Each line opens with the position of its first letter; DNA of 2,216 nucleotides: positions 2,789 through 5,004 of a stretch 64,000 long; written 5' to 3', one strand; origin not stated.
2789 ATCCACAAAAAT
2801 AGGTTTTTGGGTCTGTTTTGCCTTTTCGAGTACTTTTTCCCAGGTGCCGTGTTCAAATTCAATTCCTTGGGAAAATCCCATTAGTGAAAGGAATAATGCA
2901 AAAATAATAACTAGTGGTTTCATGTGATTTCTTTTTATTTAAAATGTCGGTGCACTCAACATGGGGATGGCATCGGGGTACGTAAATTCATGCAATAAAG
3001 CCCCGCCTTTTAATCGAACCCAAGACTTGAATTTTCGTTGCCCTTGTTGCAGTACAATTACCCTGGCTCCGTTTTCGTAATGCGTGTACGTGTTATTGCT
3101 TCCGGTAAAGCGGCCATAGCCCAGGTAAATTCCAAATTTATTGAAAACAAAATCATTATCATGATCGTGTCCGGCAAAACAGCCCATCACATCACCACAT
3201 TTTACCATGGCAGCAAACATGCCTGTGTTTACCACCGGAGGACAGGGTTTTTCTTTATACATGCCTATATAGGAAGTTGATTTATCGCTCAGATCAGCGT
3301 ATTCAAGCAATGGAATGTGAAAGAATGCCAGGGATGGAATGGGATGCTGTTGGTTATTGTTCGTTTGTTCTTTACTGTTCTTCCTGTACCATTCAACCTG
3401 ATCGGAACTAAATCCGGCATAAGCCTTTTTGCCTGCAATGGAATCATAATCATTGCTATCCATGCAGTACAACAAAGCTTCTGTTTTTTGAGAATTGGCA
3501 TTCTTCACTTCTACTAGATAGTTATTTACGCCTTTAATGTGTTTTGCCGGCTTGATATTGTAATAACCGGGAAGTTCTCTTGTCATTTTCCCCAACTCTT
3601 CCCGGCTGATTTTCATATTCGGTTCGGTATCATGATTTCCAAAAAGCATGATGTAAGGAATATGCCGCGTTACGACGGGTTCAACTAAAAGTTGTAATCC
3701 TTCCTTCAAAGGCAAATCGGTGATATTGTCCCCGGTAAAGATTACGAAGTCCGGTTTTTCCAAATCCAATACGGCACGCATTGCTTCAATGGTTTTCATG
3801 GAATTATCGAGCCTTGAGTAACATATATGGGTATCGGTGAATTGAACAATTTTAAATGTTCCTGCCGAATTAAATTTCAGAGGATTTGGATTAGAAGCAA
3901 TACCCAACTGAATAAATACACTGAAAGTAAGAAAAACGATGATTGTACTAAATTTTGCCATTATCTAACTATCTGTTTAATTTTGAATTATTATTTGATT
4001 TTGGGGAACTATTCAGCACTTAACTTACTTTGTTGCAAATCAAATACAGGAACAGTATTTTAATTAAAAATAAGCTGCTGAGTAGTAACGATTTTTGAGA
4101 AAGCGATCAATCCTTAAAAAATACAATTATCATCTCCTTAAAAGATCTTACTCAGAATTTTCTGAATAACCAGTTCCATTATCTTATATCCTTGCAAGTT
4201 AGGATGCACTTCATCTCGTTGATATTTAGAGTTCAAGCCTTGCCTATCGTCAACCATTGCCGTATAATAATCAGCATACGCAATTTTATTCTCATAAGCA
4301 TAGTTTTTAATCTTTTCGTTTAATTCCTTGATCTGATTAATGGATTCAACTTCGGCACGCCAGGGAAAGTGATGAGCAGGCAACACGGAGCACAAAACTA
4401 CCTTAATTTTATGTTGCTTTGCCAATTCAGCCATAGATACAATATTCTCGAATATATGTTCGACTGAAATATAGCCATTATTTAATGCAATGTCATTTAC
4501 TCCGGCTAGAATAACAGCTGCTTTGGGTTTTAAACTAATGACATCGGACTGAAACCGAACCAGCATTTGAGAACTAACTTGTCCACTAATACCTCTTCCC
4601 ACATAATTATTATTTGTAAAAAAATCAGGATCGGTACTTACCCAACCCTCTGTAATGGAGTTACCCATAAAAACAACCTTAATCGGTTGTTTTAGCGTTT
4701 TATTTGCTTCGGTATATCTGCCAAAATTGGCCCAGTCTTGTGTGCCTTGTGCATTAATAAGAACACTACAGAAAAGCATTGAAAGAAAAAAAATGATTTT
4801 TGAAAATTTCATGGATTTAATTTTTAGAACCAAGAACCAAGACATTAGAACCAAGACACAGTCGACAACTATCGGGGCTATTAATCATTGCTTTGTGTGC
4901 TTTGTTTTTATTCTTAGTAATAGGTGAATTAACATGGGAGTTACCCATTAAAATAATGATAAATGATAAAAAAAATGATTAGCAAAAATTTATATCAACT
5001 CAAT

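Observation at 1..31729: Alpha-mannoside PUL with four unrelated phosphoesterase folds, two of them exported by T9SS: candidate phosphomannan or phosphoglycan degradation system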

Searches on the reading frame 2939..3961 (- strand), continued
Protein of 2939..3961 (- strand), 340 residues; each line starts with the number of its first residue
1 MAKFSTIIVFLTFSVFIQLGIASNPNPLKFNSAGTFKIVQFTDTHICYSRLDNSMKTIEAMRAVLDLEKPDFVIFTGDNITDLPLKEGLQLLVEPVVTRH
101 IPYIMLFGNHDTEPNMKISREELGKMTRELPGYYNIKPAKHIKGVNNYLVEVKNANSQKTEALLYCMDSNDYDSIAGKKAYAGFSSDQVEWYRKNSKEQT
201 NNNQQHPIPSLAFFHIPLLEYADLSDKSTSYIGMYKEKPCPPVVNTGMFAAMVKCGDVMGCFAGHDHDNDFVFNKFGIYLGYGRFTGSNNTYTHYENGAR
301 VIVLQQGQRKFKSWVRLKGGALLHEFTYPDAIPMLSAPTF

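Call 50: find_encoding_contigs(protein=P0195, flank=10000, max_places=1)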
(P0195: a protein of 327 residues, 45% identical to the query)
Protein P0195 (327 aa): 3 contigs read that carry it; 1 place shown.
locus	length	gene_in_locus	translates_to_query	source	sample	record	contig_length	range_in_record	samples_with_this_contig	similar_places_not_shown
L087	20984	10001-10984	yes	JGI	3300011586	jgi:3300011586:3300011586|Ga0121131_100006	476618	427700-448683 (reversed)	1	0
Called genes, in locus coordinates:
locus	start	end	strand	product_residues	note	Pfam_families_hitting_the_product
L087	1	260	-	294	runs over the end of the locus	PF00932:LTD, PF04277:OAD_gamma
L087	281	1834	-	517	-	PF01039:Carboxyl_trans, PF03255:ACCA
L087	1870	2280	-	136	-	PF00903:Glyoxalase, PF13669:Glyoxalase_4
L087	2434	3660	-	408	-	PF13102:Phage_int_SAM_5, PF13495:Phage_int_SAM_4 (weak), PF00589:Phage_integrase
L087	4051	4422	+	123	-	PF11680:DUF3276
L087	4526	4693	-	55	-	PF00037:Fer4, PF13237:Fer4_10, PF14697:Fer4_21, PF12838:Fer4_7, PF13187:Fer4_9, PF13484:Fer4_16 (weak), PF25160:LdpA_Fe-S-bd (weak), PF00037:Fer4, +5 more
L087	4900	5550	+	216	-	PF13568:OMP_b-brl_2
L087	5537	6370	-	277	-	PF01148:CTP_transf_1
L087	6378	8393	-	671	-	PF06480:FtsH_ext, PF00004:AAA, PF17862:AAA_lid_3, PF01434:Peptidase_M41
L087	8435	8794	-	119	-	PF02410:RsfS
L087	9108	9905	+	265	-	PF00520:Ion_trans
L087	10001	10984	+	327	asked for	PF00149:Metallophos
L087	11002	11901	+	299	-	PF02588:YitT_membrane, PF19700:DUF6198 (weak), PF10035:DUF2179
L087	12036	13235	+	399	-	PF00155:Aminotran_1_2, PF01041:DegT_DnrJ_EryC1, PF00266:Aminotran_5 (weak)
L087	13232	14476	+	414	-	PF12704:MacB_PCD, PF02687:FtsX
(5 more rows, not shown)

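Call 60: search_solved_structures(query=A3, max_evalue=1, show_alignments=1)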
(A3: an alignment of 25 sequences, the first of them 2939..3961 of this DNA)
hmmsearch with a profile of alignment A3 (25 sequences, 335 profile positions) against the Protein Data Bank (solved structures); distinct sequences matched with E-value up to 1: 26.
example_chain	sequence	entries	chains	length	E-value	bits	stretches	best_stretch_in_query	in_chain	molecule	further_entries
7dog_A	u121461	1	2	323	2.9e-05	26.2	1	36-117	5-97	Nuclease SbcCD subunit D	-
1qhw_A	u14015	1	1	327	0.00011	24.3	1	13-116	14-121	PROTEIN (PURPLE ACID PHOSPHATASE)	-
1war_A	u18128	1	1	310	0.00019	23.5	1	54-116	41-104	HUMAN PURPLE ACID PHOSPHATASE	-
2bq8_X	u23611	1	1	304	0.00026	23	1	67-116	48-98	TARTRATE-RESISTANT ACID PHOSPHATASE TYPE 5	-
1qfc_A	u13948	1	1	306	0.00043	22.3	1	53-116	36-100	PROTEIN (PURPLE ACID PHOSPHATASE)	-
7ov8_A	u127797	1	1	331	0.0013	20.8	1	68-116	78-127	Tartrate-resistant acid phosphatase type 5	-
1ute_A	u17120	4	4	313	0.0014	20.6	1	69-116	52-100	PROTEIN (II PURPLE ACID PHOSPHATASE) | Tartrate-resistant acid phosphatase type 5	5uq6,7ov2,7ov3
3auz_A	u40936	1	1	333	0.0049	18.9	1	59-160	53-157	DNA double-strand break repair protein mre11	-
4tug_C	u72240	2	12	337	0.0057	18.6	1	59-160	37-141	DNA double-strand break repair protein Mre11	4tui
3av0_A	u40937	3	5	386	0.0067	18.4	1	59-160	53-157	DNA double-strand break repair protein mre11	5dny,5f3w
5enz_A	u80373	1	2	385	0.013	17.4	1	50-80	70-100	UDP-GlcNAc 2-epimerase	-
3t1i_A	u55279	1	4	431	0.022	16.7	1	29-94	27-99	Double-strand break repair protein MRE11A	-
2q8u_A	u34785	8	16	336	0.026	16.5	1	33-110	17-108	Exonuclease, putative | Nuclease SbcCD subunit D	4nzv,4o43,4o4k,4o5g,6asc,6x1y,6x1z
4o24_A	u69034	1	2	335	0.027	16.4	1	33-110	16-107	Exonuclease, putative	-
2hyp_A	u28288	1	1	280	0.031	16.2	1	66-117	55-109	Hypothetical protein RV0805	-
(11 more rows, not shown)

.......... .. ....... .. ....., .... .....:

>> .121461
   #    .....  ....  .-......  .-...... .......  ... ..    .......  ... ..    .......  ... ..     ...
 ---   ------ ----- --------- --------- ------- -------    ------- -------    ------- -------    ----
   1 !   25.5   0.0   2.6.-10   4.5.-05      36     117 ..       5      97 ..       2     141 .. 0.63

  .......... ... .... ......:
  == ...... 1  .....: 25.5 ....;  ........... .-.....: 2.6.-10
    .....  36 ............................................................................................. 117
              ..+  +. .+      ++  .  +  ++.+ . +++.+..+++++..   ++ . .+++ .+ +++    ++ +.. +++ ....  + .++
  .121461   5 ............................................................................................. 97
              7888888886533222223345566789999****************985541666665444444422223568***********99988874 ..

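Call 64: predict_structure(alignment_id=A3)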
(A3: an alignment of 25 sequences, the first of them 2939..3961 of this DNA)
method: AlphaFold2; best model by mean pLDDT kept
length: 340 residues; sequences in the alignment: 25
mean_pLDDT: 89.8   pTM: 0.88
mean pLDDT of the five models: 89.8, 89.1, 87.9, 86.1, 85.4
residues with pLDDT >= 90: 236; 70-90: 80; 50-70: 23; < 50: 1
segments of 3 or more residues with pLDDT < 50: none
pLDDT, mean of each block of 10 residues (from residue 1): 70 68 74 98 94 94 98 96 95 97 94 91 93 91 88 95 94 74 91 97 96 95 77 90 90 97 91 95 87 84 97 97 96 72
secondary structure, 60 per line:
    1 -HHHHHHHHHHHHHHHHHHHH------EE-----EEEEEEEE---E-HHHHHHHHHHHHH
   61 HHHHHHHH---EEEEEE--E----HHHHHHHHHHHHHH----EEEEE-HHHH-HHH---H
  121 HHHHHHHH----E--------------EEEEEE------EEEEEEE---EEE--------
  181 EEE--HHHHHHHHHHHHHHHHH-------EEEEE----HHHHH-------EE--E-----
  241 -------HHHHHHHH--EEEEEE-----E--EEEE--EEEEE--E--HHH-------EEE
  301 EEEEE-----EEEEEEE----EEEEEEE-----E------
elements in order: H2-21 E35-42 H48-68 E72-77 H85-98 E103-107 H109-112 H120-128 E148-153 E160-166 E170-172 E181-183 H186-202 E210-214 H219-223 H248-255 E258-263 E272-275 E278-282 E298-305 E311-317 E322-328

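Call 69: fold_search(model_id=the predicted structure, library=pdb)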
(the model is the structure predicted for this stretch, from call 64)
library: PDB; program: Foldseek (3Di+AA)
matches with E <= 10: 896; with E <= 0.001: 32
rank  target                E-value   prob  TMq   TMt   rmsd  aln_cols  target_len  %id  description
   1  1war                  1.3e-09  1.00  0.58  0.62   6.8       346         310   14  Recombinant Human Purple Acid Phosphatase expressed in Pichia Pastoris (released 2005-07-06)
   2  9k2e_B                2.5e-09  1.00  0.52  0.45   6.2       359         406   13  Crystal structure of mSMPDL3B-dimer (released 2025-10-22)
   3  2nxf                  3.4e-09  1.00  0.59  0.64   5.1       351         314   14  Crystal Structure of a dimetal phosphatase from Danio rerio LOC 393393 (released 2006-12-12)
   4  5uq6                  3.8e-09  1.00  0.57  0.64   6.3       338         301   14  PIG PURPLE ACID PHOSPHATASE COMPLEXED WITH PHOSPHATE IN TWO COORDINATION MODES ALONG WITH A BRIDGING HYDROXIDE ION (released 2017-05-24)
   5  2bq8                  4.0e-09  1.00  0.59  0.65   6.7       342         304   15  Crystal structure of human purple acid phosphatase with an inhibitory conformation of the repression loop (released 2005-10-24)
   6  7ov2_A                5.1e-09  1.00  0.57  0.63   6.6       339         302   14  Crystal structure of pig purple acid phosphatase in complex with L-glutamine, (poly)ethylene glycol fragments and glyc (released 2022-01-12)
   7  1qhw_A                6.8e-09  1.00  0.57  0.63   6.6       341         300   16  PURPLE ACID PHOSPHATASE FROM RAT BONE (released 1999-09-15)
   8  7ov8_A                7.2e-09  1.00  0.57  0.63   6.8       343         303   13  Crystal structure of pig purple acid phosphatase in complex with 4-(2-hydroxyethyl)-1-piperazineethanesulfonic acid (H (released 2022-03-23)
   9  2hyp                  2.2e-08  1.00  0.49  0.69   5.6       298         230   15  Crystal structure of Rv0805 D66A mutant (released 2006-12-26)
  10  2hy1                  4.1e-08  1.00  0.46  0.66   5.5       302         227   17  Crystal structure of Rv0805 (released 2006-12-26)
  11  2hyo                  8.2e-08  1.00  0.50  0.72   5.0       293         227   14  Crystal structure of Rv0805 N97A mutant (released 2006-12-26)
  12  6s85_A                2.0e-07  1.00  0.41  0.37   8.9       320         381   12  Cutting state of the E. coli Mre11-Rad50 (SbcCD) head complex bound to ADP and dsDNA. (released 2019-09-04)
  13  4o43_A                2.2e-07  1.00  0.46  0.47   7.2       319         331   14  DNA Double-Strand Break Repair Pathway Choice Is Directed by Distinct MRE11 Nuclease Activities (released 2014-01-08)
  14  4lty_A                3.3e-07  1.00  0.43  0.43   8.8       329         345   14  Crystal Structure of E.coli SbcD at 1.8 A Resolution (released 2014-02-26)
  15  4nzv_B                1.0e-06  1.00  0.44  0.46   7.0       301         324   15  DNA Double-Strand Break Repair Pathway Choice Is Directed by Distinct MRE11 Nuclease Activities (released 2014-01-08)
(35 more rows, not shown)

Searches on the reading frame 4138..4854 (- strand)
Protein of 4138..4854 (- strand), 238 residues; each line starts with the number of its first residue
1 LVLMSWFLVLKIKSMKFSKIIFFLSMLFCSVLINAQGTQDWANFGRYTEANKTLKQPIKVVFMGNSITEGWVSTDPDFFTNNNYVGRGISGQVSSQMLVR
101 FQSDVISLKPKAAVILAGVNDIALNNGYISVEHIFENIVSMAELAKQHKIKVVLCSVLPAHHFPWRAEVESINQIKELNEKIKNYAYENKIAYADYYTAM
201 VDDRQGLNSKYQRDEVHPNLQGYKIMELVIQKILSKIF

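Call 3: search_protein_families(library=pfam, proteins=[window:4138-4854:-], max_evalue=0.01)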
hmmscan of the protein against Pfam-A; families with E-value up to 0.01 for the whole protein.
window:4138-4854:- (238 aa): 2 families
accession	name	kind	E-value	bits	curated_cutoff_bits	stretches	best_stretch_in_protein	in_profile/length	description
PF13472.12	Lipase_GDSL_2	-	2.5e-24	87.2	32.9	1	62-225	1-178/178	GDSL-like Lipase/Acylhydrolase family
PF00657.28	Lipase_GDSL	-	1.1e-10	42.5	23.6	1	61-226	2-204/208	GDSL-like Lipase/Acylhydrolase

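Call 23: search_protein_families(library=ncbifam, proteins=[window:4138-4854:-], max_evalue=0.001)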
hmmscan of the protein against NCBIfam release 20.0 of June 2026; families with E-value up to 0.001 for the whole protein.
window:4138-4854:- (238 aa): 1 family
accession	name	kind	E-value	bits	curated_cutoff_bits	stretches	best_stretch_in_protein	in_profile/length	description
NF042968.1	AcxylEst_AxeA1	equivalog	1e-07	30.7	700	1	104-227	338-456/459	acetylxylan esterase AxeA1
